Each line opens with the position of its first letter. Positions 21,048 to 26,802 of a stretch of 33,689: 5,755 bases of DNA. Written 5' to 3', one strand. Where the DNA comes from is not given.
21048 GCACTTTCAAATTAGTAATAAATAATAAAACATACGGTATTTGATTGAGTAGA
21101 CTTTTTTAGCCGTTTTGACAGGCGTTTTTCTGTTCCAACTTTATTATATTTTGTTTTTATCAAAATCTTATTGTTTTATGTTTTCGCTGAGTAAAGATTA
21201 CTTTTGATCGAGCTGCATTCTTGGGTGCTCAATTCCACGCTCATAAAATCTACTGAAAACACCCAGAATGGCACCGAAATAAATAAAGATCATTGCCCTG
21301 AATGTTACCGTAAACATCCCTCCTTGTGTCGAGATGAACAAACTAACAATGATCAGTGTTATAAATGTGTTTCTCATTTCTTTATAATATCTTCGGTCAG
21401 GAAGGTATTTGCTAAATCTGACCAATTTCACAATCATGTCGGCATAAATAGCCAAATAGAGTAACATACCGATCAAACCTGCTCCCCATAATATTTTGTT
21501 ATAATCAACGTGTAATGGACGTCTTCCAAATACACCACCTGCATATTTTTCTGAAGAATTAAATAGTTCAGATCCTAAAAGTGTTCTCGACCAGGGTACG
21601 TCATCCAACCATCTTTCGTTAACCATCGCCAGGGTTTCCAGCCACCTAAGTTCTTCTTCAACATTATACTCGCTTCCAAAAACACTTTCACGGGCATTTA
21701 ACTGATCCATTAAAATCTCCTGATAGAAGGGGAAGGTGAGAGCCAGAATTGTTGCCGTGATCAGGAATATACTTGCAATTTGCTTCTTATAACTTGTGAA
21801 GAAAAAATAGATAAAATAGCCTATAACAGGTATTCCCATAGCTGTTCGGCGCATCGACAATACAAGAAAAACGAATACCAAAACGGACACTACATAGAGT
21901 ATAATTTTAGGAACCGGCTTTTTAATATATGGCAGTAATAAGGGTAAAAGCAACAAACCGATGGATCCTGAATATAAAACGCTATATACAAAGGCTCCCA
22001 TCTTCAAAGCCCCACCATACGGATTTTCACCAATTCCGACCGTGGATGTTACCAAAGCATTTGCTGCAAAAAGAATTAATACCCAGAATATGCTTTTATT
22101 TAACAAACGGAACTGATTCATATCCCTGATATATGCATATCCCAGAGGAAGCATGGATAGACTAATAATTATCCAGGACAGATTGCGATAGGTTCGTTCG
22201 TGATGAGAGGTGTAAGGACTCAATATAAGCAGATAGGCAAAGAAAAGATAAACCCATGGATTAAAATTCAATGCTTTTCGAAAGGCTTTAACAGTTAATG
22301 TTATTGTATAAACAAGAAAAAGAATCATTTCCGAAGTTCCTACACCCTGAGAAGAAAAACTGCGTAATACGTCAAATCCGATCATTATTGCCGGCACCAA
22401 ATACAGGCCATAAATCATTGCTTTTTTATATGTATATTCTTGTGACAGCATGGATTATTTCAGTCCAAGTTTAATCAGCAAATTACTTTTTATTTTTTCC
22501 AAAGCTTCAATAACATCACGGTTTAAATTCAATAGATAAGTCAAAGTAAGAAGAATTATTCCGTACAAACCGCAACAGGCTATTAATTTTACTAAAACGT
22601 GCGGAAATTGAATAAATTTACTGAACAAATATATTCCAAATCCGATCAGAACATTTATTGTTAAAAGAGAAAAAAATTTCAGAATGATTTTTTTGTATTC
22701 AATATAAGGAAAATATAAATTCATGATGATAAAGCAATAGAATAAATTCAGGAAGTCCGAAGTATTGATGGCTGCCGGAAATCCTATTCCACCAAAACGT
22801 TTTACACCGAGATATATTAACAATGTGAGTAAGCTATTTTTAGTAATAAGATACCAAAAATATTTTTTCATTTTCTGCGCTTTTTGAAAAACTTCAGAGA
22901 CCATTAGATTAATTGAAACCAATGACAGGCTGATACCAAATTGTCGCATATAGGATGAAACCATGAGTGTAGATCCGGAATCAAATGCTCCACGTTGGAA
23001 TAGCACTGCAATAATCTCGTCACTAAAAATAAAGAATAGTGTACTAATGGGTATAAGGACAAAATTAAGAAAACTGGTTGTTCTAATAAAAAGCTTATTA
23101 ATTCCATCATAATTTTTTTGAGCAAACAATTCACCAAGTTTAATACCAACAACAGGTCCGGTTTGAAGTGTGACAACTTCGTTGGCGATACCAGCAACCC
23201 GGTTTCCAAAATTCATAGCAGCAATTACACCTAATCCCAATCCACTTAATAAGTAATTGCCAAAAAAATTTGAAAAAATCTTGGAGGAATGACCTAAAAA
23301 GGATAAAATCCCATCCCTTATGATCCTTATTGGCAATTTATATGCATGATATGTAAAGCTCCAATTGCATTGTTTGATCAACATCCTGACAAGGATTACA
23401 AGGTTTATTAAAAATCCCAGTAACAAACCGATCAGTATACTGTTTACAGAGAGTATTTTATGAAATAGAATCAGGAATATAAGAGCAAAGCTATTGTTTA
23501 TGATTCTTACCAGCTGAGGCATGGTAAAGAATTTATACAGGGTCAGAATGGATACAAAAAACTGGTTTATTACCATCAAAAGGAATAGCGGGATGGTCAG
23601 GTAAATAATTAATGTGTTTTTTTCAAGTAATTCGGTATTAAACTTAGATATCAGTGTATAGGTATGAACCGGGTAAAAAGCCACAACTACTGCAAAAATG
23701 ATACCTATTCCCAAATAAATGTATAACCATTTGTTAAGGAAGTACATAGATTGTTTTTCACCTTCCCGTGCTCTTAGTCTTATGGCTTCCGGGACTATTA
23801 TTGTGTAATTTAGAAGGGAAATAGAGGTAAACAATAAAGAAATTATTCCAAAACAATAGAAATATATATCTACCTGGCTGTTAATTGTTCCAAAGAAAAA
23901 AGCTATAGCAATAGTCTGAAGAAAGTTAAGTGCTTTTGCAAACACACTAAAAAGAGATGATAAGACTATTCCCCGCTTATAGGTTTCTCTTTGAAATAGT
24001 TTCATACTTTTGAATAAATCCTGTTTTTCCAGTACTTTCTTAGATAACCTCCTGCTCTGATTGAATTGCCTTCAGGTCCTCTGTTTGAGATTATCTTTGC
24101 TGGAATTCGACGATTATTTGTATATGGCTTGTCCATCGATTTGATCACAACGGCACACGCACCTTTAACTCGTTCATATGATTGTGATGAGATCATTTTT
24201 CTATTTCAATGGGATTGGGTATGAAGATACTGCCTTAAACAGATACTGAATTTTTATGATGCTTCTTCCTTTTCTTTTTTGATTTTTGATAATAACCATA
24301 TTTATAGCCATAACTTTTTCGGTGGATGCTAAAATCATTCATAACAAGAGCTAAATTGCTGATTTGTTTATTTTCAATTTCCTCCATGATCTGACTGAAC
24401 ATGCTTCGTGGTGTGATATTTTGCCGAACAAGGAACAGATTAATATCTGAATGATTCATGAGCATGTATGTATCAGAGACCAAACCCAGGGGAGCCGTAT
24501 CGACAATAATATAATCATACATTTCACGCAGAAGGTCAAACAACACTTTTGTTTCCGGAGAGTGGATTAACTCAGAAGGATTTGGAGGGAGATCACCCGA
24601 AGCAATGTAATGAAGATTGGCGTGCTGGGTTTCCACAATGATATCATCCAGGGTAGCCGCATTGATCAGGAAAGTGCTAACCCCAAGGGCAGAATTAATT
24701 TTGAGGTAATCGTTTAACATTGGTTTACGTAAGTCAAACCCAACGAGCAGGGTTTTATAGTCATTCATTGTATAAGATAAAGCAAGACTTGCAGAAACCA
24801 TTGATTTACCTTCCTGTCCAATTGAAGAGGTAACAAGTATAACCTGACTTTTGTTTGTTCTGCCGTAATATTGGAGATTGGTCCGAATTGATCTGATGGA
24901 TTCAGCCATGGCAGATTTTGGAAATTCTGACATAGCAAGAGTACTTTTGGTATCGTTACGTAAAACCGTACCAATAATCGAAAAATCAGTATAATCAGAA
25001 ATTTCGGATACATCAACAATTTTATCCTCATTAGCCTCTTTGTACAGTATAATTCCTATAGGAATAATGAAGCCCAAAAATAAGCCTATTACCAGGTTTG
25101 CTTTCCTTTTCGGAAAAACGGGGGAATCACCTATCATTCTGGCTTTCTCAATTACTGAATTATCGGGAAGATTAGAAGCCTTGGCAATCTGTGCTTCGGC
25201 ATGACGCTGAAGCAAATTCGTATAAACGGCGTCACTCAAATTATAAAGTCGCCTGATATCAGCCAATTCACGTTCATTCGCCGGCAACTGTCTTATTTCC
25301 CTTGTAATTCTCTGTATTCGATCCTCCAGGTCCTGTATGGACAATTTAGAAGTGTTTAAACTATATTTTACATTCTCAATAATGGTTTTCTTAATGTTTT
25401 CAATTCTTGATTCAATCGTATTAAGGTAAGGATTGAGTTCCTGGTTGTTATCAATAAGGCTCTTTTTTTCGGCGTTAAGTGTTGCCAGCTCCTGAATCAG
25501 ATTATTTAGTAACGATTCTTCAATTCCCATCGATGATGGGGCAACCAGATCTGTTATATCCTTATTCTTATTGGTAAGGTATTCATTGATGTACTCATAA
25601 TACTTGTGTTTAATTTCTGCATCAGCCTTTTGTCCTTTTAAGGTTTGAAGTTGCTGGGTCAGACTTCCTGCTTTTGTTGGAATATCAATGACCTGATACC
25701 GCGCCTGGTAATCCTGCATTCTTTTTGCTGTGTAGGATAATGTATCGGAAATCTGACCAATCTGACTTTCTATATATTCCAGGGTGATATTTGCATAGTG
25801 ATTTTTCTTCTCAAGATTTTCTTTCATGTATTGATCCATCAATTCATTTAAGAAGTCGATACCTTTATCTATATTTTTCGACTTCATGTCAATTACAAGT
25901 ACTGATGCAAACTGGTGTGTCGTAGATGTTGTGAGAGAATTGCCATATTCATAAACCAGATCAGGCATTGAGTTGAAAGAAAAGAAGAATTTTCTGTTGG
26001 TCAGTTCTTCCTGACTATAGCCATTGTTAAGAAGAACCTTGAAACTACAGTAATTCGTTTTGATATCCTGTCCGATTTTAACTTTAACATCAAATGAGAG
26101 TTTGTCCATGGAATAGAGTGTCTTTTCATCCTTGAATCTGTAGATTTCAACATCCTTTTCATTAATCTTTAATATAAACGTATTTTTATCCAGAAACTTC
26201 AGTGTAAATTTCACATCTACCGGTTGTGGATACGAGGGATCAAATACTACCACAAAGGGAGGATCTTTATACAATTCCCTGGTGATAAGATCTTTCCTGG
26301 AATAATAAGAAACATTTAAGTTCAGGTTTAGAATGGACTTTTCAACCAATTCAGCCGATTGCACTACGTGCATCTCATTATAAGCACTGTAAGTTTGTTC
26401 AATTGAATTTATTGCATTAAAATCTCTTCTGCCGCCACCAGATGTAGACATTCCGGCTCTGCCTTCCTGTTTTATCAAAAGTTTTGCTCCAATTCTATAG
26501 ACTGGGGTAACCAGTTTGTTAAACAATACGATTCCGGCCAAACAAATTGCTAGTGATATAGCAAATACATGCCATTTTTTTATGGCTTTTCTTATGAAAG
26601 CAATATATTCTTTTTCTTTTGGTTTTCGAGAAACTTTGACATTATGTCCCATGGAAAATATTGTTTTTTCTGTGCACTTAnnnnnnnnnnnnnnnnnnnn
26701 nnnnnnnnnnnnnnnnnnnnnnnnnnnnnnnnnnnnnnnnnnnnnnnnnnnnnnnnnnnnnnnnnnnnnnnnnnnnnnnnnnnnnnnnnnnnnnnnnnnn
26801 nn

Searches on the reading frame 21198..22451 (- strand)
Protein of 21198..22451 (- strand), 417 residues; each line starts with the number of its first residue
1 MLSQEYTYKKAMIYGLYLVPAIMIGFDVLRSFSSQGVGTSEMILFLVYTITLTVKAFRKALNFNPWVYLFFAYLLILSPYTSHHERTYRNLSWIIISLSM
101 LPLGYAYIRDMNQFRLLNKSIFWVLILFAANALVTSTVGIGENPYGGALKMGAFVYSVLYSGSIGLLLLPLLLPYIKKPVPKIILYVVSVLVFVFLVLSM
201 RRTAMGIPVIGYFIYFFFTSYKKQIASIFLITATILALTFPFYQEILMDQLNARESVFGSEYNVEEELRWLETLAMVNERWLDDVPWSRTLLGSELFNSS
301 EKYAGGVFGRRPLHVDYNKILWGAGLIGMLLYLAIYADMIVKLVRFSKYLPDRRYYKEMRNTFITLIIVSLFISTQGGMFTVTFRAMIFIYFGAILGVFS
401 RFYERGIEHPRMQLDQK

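Call 4: search_protein_families(library=pfam, proteins=[window:21198-22451:-], max_evalue=0.001)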
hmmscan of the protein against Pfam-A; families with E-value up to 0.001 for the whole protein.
window:21198-22451:- (417 aa): 0 families

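Call 6: search_protein_families(library=ncbifam, proteins=[window:21198-22451:-], max_evalue=0.01)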
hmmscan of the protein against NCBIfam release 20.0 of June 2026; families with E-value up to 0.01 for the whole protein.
window:21198-22451:- (417 aa): 1 family
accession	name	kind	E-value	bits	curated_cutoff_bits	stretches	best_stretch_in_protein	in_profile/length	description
TIGR04370.1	glyco_rpt_poly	subfamily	0.00014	21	40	1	66-258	52-242/396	oligosaccharide repeat unit polymerase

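Call 42: search_protein_families(library=pfam, proteins=[window:21198-22451:-], max_evalue=0.001)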
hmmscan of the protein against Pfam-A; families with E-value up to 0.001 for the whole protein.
window:21198-22451:- (417 aa): 0 families

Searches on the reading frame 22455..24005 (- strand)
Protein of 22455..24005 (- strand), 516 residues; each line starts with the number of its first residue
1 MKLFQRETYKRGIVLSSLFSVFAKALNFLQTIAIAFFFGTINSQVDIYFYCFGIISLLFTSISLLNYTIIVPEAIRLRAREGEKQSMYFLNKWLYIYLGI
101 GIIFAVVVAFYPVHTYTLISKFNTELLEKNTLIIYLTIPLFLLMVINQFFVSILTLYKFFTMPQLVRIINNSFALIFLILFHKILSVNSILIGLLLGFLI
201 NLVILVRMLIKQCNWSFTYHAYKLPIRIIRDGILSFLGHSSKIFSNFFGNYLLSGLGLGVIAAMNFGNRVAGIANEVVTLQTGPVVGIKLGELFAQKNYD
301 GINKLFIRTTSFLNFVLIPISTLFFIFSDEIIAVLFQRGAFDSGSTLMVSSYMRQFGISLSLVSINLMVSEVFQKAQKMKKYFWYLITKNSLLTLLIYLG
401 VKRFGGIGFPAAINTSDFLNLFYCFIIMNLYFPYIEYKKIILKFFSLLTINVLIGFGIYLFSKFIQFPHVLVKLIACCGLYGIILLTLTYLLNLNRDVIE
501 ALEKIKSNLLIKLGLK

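Call 4: search_protein_families(library=pfam, proteins=[window:22455-24005:-], max_evalue=0.001)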
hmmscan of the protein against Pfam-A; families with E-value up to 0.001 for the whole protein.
window:22455-24005:- (516 aa): 1 family
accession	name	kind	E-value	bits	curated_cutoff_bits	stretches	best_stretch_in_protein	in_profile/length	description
PF03023.19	MurJ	-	1.6e-23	83.5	27.4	1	38-472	5-443/451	Lipid II flippase MurJ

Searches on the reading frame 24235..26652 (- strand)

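Call 4: search_protein_families(library=pfam, proteins=[window:24235-26652:-], max_evalue=0.001)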
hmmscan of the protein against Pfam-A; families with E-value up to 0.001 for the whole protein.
window:24235-26652:- (805 aa): 3 families
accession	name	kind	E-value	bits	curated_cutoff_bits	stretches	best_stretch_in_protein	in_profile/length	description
PF13807.11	GNVR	-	1.5e-08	34.9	27.7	1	467-540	10-82/82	G-rich domain on putative tyrosine kinase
PF13614.12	AAA_31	-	8.3e-08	32.8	27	1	603-760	2-165/177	AAA domain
PF04513.17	Baculo_PEP_C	-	0.0008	19.9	38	0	291-396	40-122/140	Baculovirus polyhedron envelope protein, PEP, C terminus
